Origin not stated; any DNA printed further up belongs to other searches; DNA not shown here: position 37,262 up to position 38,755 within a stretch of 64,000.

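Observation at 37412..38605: Type IVb prepilin-like leader fused to a 380-aa disulfide-rich domain, next to comEC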

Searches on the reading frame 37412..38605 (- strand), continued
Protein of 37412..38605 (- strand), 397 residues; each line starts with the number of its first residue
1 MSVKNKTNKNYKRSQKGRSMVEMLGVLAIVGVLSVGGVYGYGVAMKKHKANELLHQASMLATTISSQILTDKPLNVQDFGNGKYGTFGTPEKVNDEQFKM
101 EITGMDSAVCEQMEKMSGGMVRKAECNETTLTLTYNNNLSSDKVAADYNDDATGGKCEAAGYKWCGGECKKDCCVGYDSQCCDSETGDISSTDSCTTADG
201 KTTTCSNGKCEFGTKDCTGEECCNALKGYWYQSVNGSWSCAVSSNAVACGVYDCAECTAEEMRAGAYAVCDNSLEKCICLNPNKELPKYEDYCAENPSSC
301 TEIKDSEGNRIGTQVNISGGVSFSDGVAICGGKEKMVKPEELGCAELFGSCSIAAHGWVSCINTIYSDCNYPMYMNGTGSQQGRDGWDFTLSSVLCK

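Call 39: search_protein_families(library=pfam, alignment_id=A1, max_evalue=0.01)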
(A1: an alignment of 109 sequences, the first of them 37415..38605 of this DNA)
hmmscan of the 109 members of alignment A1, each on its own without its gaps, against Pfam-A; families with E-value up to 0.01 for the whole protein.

A. member 1, window:37415-38605:- (397 aa): 0 families

B. families by the number of members that match (of 109 scanned): 5 families
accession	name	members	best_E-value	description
PF07963.17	N_methyl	45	0.0029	Prokaryotic N-terminal methylation motif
PF08805.16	PilS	4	0.0012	PilS N terminal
PF04706.18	Dickkopf_N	1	5.7e-05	Dickkopf N-terminal cysteine-rich region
PF01683.23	EB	1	0.0014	EB module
PF17397.7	TSX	1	0.0026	TSX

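Call 40: search_dna_similar(query=L081:6465-8156:+, collection=plasmids, mode=protein, max_rows=15, rows=spread)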
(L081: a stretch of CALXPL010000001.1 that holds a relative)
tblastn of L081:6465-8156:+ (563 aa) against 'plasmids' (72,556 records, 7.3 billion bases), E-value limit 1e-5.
The search stops at 5000 records and this limit was reached: more records match than are counted here, and every count below describes the 5000 best-scoring records only.
Records with a match: at least 5000; places in all: 7495; records where one place covers at least 80% of the query: 294.
Best place of each record, by identity: <60% 5000.
By first word of the organism name: Escherichia 2274; Salmonella 529; Klebsiella 465; Pseudomonas 237; Acinetobacter 162; Shigella 144; Vibrio 130; Ralstonia 122; Serratia 110; Bacillus 95; and 165 more.
By predicted mobility (MOB-suite, as given by PLSDB): conjugative 3274; non-mobilizable 1107; mobilizable 619.
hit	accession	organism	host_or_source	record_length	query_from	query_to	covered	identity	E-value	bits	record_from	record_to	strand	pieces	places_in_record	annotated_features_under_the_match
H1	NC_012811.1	Methylorubrum extorquens AM1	-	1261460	58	552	88%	38.1%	3e-96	328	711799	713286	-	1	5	none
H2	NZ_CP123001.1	Neorhizobium petrolearium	single cell,petroleum contaminated soil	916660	136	559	75%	30.2%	1e-34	147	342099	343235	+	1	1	GspE/PulE family protein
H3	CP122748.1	Escherichia coli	Sus scrofa,feces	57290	115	546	77%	29.1%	3e-40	164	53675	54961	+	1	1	ATPase, T2SS/T4P/T4SS family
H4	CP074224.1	Salmonella enterica subsp. enterica serovar Paratyphi B ...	food,food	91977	141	552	73%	30.3%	1e-40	166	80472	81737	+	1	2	tadA: Flp pilus assembly complex ATPase component TadA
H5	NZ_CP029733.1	Citrobacter sp. CRE-46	-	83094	136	552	74%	29.7%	1e-39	162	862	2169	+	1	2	ATPase, T2SS/T4P/T4SS family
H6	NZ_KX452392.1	Escherichia coli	turkey,air sac of turkey condemned ...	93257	141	552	73%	29.9%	4e-38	157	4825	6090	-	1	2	ATPase, T2SS/T4P/T4SS family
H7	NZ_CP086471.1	Escherichia coli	Homo sapiens,stool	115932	141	552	73%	29.9%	4e-38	157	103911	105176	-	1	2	ATPase, T2SS/T4P/T4SS family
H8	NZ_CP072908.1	Klebsiella pneumoniae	Homo sapiens,urine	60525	146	546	71%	30.3%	3e-40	164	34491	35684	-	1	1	ATPase, T2SS/T4P/T4SS family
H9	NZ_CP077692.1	Salmonella enterica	pond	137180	162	546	68%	31.3%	1e-39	162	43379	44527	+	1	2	ATPase, T2SS/T4P/T4SS family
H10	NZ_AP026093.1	Escherichia coli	Homo sapiens,Cultured ...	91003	160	515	63%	31.9%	5e-36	151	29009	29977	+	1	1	gspE: type II secretion system ATPase GspE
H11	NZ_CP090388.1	Vibrio cholerae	Macrobrachium rosenbergii,pure ...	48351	152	547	70%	28.0%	8e-20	101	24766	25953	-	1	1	ATPase, T2SS/T4P/T4SS family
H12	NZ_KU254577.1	Pseudomonas aeruginosa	-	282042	226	454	41%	34.9%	1e-19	101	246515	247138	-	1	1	GspE/PulE family protein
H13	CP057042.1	Escherichia coli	culture,Pooled cattle faecal samples ...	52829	284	441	28%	32.3%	7e-7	60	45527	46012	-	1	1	traJ: plasmid transfer ATPase TraJ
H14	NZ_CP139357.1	Acinetobacter pittii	Agalychnis callidryas,cell culture,skin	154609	286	416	23%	32.1%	1e-9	69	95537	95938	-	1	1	ATPase, T2SS/T4P/T4SS family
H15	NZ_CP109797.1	Termitidicoccus mucosus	Reticulitermes chinensis,cell culture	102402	371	446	13%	34.2%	2e-6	59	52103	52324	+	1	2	none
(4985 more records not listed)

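Call 41: get_annotated_region(hit=H1, flank=12000)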
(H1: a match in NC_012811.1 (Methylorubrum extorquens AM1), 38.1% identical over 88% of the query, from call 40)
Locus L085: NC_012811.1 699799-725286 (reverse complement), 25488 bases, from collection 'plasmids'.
description: Methylorubrum extorquens AM1 megaplasmid, complete sequence
organism: Methylorubrum extorquens AM1 (NCBI taxid 272630)
taxonomy: Bacteria; Pseudomonadota; Alphaproteobacteria; Hyphomicrobiales; Methylobacteriaceae; Methylorubrum; Methylorubrum extorquens; Methylorubrum extorquens AM1
host: -; source: -; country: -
typing (MOB-suite, as given by PLSDB): non-mobilizable; replicon rep_cluster_56; mating-pair formation MPF_I
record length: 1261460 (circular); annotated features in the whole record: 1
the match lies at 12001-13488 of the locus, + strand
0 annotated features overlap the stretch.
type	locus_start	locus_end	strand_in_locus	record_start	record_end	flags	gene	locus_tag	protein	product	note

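Call 42: get_annotated_region(hit=H7, flank=9000)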
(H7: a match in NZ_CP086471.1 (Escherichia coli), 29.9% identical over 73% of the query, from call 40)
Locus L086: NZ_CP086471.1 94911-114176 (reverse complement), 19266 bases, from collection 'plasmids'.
description: Escherichia coli strain Ec-050-T20-ESBL plasmid pEc-050-T20-ESBL_1, complete sequence
organism: Escherichia coli (NCBI taxid 562)
taxonomy: Bacteria; Pseudomonadota; Gammaproteobacteria; Enterobacterales; Enterobacteriaceae; Escherichia; Escherichia coli
host: -; source: Homo sapiens,stool; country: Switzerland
typing (MOB-suite, as given by PLSDB): conjugative; replicon IncI-gamma/K1; relaxase MOBP; mating-pair formation MPF_I
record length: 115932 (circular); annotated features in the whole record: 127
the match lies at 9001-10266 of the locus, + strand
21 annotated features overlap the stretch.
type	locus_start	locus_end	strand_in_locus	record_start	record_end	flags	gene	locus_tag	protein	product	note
CDS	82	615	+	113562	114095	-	-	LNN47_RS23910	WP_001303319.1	transcription termination/antitermination NusG family protein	-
CDS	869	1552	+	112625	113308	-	-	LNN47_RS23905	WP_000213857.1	conjugal transfer protein TraC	-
CDS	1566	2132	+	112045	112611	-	traD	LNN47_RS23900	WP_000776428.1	protein TraD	-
CDS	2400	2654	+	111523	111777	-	-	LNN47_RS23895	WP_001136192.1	PilI type IV pilus biogenesis protein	-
CDS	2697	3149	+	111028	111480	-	-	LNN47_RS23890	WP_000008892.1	hypothetical protein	-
CDS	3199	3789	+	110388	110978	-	-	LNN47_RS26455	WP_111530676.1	pili assembly chaperone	-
CDS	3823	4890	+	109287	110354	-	pilL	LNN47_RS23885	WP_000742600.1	type IV pilus biogenesis lipoprotein PilL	-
CDS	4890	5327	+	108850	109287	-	pilM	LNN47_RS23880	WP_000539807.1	type IV pilus biogenesis protein PilM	-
CDS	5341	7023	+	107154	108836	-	-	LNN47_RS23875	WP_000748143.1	PilN family type IVB pilus formation outer membrane protein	GO:0009297 - pilus assembly [Evidence IEA]; GO:0009306 - protein secretion [Evidence IEA]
CDS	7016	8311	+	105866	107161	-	pilO2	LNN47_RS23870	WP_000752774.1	type 4b pilus protein PilO2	-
CDS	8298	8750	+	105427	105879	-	pilP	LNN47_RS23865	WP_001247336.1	type IV pilus biogenesis protein PilP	GO:0009297 - pilus assembly [Evidence IEA]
CDS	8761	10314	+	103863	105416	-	-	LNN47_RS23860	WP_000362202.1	ATPase, T2SS/T4P/T4SS family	-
CDS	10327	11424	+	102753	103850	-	-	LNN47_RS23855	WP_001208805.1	type II secretion system F family protein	-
CDS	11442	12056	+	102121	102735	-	-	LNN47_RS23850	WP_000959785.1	type 4 pilus major pilin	-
CDS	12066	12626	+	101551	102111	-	-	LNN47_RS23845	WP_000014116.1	lytic transglycosylase domain-containing protein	-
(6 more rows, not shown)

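Call 50: find_encoding_contigs(protein=P0021, flank=10000, max_places=2)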
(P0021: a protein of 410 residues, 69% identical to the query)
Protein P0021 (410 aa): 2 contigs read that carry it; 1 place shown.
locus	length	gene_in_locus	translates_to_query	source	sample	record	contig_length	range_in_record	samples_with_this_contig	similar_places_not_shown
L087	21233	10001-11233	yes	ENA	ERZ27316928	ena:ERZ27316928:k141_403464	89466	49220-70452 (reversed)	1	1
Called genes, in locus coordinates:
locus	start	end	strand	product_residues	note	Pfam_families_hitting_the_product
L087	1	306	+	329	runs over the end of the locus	PF13649:Methyltransf_25 (faint), PF01189:Methyltr_RsmB-F, PF01209:Ubie_methyltran (faint), PF13847:Methyltransf_31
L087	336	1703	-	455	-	-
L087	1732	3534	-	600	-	PF00999:Na_H_Exchanger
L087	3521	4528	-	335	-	PF18306:LDcluster4, PF03641:Lysine_decarbox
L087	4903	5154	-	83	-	-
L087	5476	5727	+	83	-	-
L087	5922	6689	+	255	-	PF18760:ART-PolyVal (weak)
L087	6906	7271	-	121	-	-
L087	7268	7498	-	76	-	-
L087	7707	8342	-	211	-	PF07661:MORN_2 (faint)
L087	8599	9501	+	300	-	PF18760:ART-PolyVal (faint)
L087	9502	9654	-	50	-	-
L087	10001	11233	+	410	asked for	-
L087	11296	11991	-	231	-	PF13398:Peptidase_M50B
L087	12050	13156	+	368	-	PF02646:RmuC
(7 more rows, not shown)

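Call 51: find_encoding_contigs(protein=P0047, flank=10000, max_places=2)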
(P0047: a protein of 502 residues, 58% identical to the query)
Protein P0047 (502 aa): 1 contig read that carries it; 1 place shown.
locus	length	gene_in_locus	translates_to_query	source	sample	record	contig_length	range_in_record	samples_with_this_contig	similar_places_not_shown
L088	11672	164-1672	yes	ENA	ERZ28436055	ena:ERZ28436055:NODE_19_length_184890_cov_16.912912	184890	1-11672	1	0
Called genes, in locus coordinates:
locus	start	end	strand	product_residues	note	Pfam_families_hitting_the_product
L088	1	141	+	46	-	?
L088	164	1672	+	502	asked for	-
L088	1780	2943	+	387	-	PF00753:Lactamase_B, PF19583:ODP, PF00258:Flavodoxin_1 (faint), PF12724:Flavodoxin_5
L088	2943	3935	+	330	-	PF00152:tRNA-synt_2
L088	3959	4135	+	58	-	-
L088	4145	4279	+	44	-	-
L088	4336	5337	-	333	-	PF00535:Glycos_transf_2, PF10111:Glyco_tranf_2_2 (weak), PF13641:Glyco_tranf_2_3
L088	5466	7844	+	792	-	PF00912:Transgly, PF17092:PCB_OB, PF00905:Transpeptidase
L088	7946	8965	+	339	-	PF03462:PCRF, PF00472:RF-1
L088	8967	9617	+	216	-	PF01865:PhoU_div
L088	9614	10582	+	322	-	PF01384:PHO4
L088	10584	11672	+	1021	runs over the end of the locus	PF13116:YhdP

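Call 75: find_homologous_proteins(query=L081:6465-8156:+, max_evalue=1e-50)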
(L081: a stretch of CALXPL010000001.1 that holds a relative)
Query L081:6465-8156:+ (563 aa): 2879 proteins with E <= 1e-50 among 8000 candidates; the best 120 are listed.
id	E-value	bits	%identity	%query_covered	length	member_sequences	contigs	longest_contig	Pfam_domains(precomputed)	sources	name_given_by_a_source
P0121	0.0e+0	1263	100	100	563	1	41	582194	PF00437.27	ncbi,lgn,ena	-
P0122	0.0e+0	1262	100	100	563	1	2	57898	PF00437.27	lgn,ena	-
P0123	0.0e+0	1261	100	100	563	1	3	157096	PF00437.27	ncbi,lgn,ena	-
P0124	0.0e+0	1261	100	100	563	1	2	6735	PF00437.27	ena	-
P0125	0.0e+0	1260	100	100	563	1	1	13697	PF00437.27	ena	-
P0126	0.0e+0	1260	100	100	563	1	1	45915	PF00437.27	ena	-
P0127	0.0e+0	1259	99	100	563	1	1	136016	PF00437.27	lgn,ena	-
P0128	0.0e+0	1228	97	100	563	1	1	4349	PF00437.27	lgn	-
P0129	0.0e+0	1196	93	100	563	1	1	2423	PF00437.27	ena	-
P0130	0.0e+0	1177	94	98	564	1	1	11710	PF00437.27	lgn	-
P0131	0.0e+0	1173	93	98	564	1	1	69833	PF00437.27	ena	-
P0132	0.0e+0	1173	93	98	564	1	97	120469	PF00437.27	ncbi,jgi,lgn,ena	-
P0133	0.0e+0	1172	93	98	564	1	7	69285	PF00437.27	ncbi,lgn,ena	-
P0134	0.0e+0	1172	93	98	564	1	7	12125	PF00437.27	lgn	-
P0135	0.0e+0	1172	93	98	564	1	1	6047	PF00437.27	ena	-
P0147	0.0e+0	1171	93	98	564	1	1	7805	PF00437.27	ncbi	-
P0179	0.0e+0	1167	93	98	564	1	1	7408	PF00437.27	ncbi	-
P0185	0.0e+0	1166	93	98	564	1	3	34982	PF00437.27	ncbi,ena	-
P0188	0.0e+0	1163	92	100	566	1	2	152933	PF00437.27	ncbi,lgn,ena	-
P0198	0.0e+0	1114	88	100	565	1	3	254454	PF00437.27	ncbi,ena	-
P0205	0.0e+0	1112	87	98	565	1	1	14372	PF00437.27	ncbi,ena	-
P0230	0.0e+0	1092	88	95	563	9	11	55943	PF00437.27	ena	-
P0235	0.0e+0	1043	83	98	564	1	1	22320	PF00437.27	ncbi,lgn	-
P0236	0.0e+0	1043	83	100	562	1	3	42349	PF00437.27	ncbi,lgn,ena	-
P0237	0.0e+0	1042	86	95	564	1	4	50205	PF00437.27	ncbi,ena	-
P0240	0.0e+0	1040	85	96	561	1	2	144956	PF00437.27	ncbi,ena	-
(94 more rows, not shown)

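Call 76: find_encoding_contigs(protein=P0230, flank=10000, max_places=2)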
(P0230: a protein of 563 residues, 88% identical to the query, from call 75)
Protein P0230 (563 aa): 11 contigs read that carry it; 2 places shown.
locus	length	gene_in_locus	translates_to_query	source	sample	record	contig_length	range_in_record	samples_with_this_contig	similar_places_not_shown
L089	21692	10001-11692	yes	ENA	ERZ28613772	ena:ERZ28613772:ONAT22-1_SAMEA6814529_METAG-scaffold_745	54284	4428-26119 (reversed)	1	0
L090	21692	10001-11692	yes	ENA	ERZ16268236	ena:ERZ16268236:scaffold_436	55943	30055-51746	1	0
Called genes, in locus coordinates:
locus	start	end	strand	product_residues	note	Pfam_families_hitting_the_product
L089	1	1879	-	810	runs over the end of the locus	PF27097:VirB4_TrbE_N (faint), PF03135:CagE_TrbE_VirB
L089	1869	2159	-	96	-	-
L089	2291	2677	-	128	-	PF04956:TrbC (weak)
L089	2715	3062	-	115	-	PF04956:TrbC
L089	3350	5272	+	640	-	-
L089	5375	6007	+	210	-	PF10671:TcpQ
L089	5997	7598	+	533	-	PF00263:Secretin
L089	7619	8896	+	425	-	PF06864:PAP_PilO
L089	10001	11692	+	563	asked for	PF00437:T2SSE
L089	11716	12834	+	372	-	PF00482:T2SSF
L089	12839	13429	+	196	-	-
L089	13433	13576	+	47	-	-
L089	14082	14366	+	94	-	PF08805:PilS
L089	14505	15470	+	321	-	PF00437:T2SSE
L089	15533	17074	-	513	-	-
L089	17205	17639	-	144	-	PF00156:Pribosyltran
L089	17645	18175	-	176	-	PF00578:AhpC-TSA, PF08534:Redoxin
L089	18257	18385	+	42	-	-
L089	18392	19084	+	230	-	PF00092:VWA (weak)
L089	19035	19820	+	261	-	PF13672:PP2C_2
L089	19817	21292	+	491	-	PF00069:Pkinase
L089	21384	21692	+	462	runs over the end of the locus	PF03060:NMO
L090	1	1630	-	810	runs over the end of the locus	PF27097:VirB4_TrbE_N (faint), PF03135:CagE_TrbE_VirB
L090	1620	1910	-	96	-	-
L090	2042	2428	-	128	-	PF04956:TrbC (weak)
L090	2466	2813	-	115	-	PF04956:TrbC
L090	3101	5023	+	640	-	-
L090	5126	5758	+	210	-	PF10671:TcpQ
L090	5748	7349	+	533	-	PF00263:Secretin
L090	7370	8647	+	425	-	PF06864:PAP_PilO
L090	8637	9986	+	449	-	-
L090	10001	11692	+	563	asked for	PF00437:T2SSE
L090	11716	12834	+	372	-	PF00482:T2SSF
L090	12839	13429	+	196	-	-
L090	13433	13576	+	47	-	-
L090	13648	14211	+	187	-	PF05307:Bundlin, PF08805:PilS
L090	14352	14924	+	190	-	PF05307:Bundlin, PF08805:PilS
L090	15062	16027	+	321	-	PF00437:T2SSE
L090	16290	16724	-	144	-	PF00156:Pribosyltran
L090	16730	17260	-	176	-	PF00578:AhpC-TSA, PF08534:Redoxin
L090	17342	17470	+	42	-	-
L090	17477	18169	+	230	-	PF00092:VWA (weak)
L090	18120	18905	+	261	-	PF13672:PP2C_2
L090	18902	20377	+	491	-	PF00069:Pkinase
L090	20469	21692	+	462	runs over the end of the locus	PF03060:NMO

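Call 77: predict_structure(alignment_id=A3)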
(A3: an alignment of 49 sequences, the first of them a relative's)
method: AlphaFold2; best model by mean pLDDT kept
length: 379 residues; sequences in the alignment: 49
mean_pLDDT: 77.6   pTM: 0.50
mean pLDDT of the five models: 77.6, 76.4, 74.8, 74.3, 70.2
residues with pLDDT >= 90: 143; 70-90: 147; 50-70: 35; < 50: 54
segments of 3 or more residues with pLDDT < 50: 1-42, 80-82, 142-150
pLDDT, mean of each block of 10 residues (from residue 1): 35 32 28 27 58 75 76 66 67 81 83 70 80 79 47 69 75 78 87 88 87 85 81 95 93 94 94 90 88 97 96 95 90 95 91 95 93 90
secondary structure, 60 per line:
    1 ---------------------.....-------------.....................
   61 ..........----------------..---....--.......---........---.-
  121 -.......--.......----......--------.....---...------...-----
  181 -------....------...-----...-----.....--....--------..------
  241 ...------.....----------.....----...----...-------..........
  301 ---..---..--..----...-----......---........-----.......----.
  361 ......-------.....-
elements in order: H22-26 H40-70 E92-95 E98-104 H108-115 E122-128 E131-137 H142-147 H156-160 E164-166 E173-175 E188-191 E198-200 E206-208 E214-218 E221-224 E250-254 E265-269 E274-276 E281-283 H291-300 E319-321 H327-332 E336-343 E349-355 E360-366 E374-378
